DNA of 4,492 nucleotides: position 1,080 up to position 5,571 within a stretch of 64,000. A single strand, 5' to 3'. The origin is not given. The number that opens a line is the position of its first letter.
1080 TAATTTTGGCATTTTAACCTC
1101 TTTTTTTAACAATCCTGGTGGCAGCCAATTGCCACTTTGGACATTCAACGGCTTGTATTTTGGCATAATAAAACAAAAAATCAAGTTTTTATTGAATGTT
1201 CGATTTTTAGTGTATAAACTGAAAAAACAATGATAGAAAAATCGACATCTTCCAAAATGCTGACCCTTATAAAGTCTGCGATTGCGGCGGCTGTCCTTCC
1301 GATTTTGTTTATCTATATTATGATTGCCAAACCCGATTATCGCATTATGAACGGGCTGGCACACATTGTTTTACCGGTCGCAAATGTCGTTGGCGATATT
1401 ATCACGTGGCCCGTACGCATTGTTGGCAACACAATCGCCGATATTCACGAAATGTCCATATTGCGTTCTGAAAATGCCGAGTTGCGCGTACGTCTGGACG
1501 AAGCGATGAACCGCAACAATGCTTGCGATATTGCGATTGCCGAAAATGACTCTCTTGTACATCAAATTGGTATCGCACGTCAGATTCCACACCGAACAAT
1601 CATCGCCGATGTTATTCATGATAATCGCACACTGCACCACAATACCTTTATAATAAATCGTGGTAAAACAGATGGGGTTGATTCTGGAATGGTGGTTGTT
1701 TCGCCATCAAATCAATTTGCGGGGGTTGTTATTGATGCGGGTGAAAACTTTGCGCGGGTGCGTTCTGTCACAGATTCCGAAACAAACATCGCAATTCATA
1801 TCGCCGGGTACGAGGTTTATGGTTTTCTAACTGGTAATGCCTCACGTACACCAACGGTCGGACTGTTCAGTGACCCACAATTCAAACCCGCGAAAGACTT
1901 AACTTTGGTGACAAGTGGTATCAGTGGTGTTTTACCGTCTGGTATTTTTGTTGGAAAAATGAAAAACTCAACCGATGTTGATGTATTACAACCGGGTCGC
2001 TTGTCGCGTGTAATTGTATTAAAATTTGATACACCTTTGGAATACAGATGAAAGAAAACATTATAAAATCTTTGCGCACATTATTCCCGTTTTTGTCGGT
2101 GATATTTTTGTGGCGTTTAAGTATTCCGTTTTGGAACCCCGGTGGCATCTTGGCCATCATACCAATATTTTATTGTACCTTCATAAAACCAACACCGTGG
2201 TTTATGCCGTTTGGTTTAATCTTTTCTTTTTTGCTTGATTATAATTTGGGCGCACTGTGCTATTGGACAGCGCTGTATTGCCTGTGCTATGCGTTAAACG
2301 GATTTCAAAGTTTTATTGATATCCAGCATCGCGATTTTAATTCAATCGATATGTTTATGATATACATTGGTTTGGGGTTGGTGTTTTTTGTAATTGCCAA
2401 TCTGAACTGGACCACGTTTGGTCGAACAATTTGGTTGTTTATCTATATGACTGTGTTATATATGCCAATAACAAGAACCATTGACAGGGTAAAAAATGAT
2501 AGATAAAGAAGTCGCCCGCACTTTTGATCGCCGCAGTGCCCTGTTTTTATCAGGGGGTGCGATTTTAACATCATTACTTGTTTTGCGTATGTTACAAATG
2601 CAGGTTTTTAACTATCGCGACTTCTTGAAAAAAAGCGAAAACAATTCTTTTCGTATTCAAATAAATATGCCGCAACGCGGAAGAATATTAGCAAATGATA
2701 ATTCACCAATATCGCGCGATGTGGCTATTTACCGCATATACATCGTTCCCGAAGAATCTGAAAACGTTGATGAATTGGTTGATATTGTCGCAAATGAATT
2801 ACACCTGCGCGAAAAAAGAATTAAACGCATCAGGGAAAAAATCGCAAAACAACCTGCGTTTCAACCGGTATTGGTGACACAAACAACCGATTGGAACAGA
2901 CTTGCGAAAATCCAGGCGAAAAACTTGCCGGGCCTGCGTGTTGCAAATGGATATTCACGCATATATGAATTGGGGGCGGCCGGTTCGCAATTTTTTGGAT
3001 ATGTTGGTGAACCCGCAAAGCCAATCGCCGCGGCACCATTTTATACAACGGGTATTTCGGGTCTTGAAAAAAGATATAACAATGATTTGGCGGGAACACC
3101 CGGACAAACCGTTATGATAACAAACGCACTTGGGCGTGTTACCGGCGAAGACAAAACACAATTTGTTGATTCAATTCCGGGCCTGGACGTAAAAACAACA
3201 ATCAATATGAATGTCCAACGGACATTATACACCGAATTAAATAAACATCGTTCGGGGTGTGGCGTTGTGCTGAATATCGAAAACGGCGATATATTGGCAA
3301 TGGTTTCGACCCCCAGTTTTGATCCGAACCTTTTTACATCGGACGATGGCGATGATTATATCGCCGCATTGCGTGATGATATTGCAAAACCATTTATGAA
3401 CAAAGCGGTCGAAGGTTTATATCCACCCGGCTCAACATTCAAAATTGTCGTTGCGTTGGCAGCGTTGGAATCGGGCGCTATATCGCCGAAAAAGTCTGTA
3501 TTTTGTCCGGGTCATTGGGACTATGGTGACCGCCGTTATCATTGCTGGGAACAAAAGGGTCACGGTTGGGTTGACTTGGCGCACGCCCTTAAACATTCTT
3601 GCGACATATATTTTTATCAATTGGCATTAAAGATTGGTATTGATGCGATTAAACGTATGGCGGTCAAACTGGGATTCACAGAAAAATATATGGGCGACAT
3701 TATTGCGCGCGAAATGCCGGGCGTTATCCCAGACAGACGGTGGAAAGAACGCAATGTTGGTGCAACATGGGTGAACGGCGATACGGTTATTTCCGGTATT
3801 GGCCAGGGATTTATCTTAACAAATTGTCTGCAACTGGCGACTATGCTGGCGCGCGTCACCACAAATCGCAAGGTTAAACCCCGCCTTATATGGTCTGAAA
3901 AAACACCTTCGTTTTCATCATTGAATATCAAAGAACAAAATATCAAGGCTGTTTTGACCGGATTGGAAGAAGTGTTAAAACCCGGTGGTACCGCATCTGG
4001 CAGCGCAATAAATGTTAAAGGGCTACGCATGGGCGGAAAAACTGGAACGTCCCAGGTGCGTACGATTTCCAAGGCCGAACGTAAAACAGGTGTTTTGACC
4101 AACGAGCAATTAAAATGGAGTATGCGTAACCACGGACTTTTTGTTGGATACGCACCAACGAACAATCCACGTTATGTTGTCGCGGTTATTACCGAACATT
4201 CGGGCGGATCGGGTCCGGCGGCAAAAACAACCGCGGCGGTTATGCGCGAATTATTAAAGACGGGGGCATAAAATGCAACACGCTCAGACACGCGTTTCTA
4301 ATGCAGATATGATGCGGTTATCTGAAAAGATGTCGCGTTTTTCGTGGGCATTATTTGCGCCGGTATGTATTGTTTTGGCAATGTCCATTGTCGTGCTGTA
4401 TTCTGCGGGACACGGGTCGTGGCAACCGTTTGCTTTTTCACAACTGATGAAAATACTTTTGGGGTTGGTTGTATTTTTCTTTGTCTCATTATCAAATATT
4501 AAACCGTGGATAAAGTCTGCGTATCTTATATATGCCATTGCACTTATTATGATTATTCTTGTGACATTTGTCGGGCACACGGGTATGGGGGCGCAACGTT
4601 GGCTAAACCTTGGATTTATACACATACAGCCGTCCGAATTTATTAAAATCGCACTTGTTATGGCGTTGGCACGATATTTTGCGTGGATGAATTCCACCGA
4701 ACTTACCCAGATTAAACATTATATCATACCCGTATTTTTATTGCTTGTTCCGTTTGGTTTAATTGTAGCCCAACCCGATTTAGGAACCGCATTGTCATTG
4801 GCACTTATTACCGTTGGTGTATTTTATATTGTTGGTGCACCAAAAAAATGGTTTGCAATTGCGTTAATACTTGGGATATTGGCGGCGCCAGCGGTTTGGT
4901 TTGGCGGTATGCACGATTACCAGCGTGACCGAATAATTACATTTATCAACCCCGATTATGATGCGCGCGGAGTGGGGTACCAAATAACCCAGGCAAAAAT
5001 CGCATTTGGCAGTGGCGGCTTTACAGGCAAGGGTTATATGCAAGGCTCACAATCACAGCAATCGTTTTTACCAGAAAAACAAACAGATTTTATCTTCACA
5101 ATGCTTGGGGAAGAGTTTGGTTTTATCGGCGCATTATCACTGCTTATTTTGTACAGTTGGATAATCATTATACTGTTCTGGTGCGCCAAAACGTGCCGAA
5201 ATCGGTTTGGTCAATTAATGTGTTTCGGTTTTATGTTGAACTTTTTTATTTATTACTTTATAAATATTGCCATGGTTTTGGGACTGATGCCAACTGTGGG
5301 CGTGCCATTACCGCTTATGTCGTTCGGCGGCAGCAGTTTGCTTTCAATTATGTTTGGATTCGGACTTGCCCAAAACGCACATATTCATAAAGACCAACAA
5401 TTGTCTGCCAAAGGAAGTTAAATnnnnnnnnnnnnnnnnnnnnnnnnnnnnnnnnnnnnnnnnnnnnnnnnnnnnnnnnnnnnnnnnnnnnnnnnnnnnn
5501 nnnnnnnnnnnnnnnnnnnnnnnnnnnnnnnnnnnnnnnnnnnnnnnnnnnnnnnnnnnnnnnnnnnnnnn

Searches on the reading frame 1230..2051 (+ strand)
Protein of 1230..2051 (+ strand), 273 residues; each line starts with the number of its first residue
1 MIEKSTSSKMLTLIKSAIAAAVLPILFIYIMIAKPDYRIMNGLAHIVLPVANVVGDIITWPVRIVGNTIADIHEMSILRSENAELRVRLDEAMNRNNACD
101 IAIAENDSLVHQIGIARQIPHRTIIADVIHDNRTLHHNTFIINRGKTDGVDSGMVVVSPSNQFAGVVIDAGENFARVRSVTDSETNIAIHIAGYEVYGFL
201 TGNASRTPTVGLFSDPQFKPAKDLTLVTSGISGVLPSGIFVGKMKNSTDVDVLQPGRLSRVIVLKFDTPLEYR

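Call 29: search_protein_families(library=pfam, proteins=[window:1230-2051:+], max_evalue=0.00001)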
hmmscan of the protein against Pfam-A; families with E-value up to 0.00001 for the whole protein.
window:1230-2051:+ (273 aa): 1 family
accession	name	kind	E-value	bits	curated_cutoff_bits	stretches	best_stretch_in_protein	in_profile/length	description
PF04085.20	MreC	-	7.4e-23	81.4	28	1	128-249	1-120/147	Rod shape-determining protein MreC, barrel core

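Call 57: find_encoding_contigs(protein=window:1230-2051:+, flank=10000, max_places=1)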
Protein window:1230-2051:+ (273 aa): 2 contigs read that carry it; 1 place shown.
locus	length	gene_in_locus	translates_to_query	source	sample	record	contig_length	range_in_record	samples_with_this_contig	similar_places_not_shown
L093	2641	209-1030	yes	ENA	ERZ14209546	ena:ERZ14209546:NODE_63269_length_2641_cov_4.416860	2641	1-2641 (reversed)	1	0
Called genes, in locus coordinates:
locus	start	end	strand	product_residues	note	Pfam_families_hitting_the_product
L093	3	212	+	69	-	?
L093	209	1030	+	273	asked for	PF04085:MreC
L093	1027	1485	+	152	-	-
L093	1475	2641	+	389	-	?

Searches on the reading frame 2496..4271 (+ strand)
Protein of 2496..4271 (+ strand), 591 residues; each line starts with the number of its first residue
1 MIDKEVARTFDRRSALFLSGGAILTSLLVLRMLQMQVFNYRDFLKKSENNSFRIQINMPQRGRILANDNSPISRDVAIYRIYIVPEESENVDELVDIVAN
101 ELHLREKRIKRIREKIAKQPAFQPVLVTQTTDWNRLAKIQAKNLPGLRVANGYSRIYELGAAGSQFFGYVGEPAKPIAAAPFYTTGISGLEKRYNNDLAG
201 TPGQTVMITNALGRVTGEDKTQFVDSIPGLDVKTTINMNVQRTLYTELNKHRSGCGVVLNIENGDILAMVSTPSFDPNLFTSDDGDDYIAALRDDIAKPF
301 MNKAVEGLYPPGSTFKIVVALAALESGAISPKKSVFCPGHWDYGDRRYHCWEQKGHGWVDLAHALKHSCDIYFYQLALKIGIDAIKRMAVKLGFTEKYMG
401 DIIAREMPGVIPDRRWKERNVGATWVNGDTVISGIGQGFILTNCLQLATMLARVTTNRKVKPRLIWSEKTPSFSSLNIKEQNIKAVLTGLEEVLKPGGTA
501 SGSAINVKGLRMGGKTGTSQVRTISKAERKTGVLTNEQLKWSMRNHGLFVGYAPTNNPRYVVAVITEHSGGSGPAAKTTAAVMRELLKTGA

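Call 29: search_protein_families(library=pfam, proteins=[window:2496-4271:+], max_evalue=0.00001)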
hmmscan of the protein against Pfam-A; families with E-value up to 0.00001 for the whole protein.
window:2496-4271:+ (591 aa): 2 families
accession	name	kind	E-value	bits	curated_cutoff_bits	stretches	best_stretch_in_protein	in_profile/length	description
PF00905.27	Transpeptidase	-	6.1e-59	200.1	22.1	1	254-585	1-296/299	Penicillin binding protein transpeptidase domain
PF03717.20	PBP_dimer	-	3.6e-23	83.3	24.4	1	59-218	4-178/180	Penicillin-binding Protein dimerisation domain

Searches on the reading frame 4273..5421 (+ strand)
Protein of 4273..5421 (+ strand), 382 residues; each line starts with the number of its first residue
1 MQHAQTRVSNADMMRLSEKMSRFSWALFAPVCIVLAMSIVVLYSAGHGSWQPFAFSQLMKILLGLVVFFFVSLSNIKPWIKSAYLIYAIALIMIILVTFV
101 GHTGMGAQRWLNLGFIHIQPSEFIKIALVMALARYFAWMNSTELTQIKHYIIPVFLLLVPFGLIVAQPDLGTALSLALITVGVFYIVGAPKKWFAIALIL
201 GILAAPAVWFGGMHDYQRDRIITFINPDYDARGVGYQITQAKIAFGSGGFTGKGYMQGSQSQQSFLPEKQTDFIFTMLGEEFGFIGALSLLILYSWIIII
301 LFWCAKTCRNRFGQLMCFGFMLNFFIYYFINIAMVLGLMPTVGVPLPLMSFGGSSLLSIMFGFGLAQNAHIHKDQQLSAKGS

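Call 29: search_protein_families(library=pfam, proteins=[window:4273-5421:+], max_evalue=0.00001)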
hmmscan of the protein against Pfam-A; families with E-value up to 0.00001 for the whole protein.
window:4273-5421:+ (382 aa): 1 family
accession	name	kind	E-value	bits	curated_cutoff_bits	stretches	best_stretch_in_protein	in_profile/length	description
PF01098.24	FTSW_RODA_SPOVE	-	1e-99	334.3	26.4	1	24-373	7-354/356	Cell cycle protein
